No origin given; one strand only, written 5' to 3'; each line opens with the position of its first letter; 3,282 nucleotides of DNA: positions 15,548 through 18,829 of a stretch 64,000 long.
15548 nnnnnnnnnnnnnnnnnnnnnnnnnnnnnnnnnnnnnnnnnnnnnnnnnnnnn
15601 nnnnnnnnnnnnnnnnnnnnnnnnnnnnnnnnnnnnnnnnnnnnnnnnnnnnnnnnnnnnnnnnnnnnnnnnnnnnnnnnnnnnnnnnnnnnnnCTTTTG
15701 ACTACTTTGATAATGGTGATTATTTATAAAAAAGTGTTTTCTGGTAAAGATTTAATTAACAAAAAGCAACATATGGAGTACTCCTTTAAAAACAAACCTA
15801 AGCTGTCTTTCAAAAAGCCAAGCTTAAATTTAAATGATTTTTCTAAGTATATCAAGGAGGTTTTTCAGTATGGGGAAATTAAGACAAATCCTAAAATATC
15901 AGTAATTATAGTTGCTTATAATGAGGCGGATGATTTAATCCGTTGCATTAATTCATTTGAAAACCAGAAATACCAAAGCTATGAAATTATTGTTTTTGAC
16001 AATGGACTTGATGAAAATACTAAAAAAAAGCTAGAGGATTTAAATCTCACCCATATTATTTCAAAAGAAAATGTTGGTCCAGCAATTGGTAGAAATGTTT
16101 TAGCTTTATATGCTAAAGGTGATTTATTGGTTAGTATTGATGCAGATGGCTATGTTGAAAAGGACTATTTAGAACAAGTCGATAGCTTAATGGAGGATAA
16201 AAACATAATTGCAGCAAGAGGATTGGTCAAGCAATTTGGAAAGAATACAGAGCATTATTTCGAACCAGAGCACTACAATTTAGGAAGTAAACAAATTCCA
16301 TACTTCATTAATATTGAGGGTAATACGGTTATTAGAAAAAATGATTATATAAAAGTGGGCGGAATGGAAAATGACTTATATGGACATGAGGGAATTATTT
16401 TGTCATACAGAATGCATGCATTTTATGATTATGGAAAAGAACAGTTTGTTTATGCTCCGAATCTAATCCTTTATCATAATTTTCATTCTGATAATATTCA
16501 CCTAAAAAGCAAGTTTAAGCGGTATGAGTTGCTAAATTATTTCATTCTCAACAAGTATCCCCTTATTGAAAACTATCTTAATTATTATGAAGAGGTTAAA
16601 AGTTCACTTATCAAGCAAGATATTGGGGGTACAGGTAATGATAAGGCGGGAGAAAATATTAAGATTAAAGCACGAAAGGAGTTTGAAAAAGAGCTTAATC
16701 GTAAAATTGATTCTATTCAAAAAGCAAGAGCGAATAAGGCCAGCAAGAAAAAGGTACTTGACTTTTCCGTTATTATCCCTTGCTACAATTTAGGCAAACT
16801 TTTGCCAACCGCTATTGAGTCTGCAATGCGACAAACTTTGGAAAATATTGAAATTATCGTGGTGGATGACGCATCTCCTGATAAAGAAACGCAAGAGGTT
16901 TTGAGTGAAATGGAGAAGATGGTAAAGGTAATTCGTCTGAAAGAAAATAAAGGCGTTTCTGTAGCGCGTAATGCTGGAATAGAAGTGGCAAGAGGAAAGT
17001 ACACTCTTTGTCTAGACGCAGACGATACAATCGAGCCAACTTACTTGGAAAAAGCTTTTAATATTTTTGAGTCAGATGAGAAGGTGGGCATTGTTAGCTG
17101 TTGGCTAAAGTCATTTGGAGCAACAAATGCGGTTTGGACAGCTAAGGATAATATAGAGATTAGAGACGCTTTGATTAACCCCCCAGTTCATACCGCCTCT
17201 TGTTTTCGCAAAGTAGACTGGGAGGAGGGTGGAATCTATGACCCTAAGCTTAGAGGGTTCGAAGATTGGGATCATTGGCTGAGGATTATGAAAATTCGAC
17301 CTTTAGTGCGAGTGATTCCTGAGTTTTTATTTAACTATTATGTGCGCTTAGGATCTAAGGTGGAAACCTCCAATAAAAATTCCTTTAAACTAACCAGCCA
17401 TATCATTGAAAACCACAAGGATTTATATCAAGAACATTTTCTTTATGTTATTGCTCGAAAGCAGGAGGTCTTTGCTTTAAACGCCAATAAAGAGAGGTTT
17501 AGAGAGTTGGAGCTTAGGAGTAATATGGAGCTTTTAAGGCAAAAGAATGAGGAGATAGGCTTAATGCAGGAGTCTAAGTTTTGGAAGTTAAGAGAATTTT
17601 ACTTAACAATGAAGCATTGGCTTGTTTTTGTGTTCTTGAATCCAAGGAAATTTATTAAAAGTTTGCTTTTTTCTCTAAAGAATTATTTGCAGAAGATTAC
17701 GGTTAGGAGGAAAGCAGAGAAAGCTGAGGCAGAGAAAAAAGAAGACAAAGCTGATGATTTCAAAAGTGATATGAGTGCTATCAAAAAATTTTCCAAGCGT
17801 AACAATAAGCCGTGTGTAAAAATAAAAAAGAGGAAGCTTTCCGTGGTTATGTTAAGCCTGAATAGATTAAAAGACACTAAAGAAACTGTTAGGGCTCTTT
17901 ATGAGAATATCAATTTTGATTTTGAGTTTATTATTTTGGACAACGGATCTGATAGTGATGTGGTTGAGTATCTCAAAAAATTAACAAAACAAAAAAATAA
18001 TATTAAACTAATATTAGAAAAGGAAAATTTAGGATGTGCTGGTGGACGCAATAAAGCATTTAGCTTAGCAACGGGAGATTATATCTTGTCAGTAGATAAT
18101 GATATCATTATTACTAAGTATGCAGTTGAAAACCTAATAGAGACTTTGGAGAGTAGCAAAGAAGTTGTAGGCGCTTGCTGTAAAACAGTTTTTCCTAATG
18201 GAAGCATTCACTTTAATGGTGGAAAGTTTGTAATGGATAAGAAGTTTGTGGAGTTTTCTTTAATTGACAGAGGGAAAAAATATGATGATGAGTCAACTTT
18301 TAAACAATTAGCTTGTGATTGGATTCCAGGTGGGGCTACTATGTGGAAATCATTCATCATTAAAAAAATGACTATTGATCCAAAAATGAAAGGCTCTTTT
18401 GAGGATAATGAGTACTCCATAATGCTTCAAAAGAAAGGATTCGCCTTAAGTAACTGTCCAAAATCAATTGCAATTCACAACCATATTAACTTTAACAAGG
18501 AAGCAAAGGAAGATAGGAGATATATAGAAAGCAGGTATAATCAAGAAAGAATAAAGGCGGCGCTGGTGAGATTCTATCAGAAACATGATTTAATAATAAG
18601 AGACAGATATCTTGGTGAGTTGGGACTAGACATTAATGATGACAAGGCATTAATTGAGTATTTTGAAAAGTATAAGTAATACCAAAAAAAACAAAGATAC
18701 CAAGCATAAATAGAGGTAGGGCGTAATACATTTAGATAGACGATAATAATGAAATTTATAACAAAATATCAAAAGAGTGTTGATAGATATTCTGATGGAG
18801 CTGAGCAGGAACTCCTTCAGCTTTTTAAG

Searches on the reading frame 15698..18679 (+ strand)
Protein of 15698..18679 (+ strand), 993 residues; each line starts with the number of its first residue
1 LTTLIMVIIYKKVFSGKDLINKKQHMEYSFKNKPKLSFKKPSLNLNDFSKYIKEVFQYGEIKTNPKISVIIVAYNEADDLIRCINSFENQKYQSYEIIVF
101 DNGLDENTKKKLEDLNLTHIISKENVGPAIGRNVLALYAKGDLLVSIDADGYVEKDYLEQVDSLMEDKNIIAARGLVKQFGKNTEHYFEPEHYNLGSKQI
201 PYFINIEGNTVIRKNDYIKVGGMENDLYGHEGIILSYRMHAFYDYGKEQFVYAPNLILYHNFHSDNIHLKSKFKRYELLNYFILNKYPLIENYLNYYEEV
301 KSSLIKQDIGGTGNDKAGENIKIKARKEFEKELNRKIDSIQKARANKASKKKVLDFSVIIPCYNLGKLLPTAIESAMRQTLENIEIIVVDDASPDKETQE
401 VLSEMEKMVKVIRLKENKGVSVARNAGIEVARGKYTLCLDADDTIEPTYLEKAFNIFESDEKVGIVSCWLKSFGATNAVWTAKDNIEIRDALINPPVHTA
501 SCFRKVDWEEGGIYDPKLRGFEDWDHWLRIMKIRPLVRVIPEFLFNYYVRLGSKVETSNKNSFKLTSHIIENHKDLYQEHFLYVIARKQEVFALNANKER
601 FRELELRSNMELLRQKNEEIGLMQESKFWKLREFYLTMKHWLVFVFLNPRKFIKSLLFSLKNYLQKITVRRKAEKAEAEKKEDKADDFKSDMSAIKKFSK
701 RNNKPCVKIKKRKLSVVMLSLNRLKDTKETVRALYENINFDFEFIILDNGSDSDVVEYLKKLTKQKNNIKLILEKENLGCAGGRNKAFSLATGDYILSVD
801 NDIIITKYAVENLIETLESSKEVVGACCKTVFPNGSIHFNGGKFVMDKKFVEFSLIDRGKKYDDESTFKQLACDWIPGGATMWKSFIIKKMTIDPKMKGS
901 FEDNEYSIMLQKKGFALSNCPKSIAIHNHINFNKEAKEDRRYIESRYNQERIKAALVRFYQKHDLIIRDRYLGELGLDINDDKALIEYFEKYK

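Call 12: search_protein_families(library=pfam, proteins=[window:15698-18679:+], max_evalue=0.00001)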
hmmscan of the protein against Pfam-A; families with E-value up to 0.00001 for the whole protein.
window:15698-18679:+ (993 aa): 5 families
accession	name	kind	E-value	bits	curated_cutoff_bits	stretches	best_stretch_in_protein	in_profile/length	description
PF00535.33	Glycos_transf_2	-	1.2e-83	279.5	23.3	3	357-486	1-138/168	Glycosyl transferase family 2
PF13641.12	Glyco_tranf_2_3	-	2.3e-26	93.7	27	1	356-487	3-139/230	Glycosyltransferase like family 2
PF10111.15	Glyco_tranf_2_2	-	1.4e-25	90.8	27.3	2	357-542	1-211/276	Glycosyltransferase like family 2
PF13704.12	Glyco_tranf_2_4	-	1.4e-06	29.2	27.5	0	735-802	14-81/98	Glycosyl transferase family 2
PF13506.12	Glyco_transf_21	-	8.9e-06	25.7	21.7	0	138-169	28-59/174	Glycosyl transferase family 21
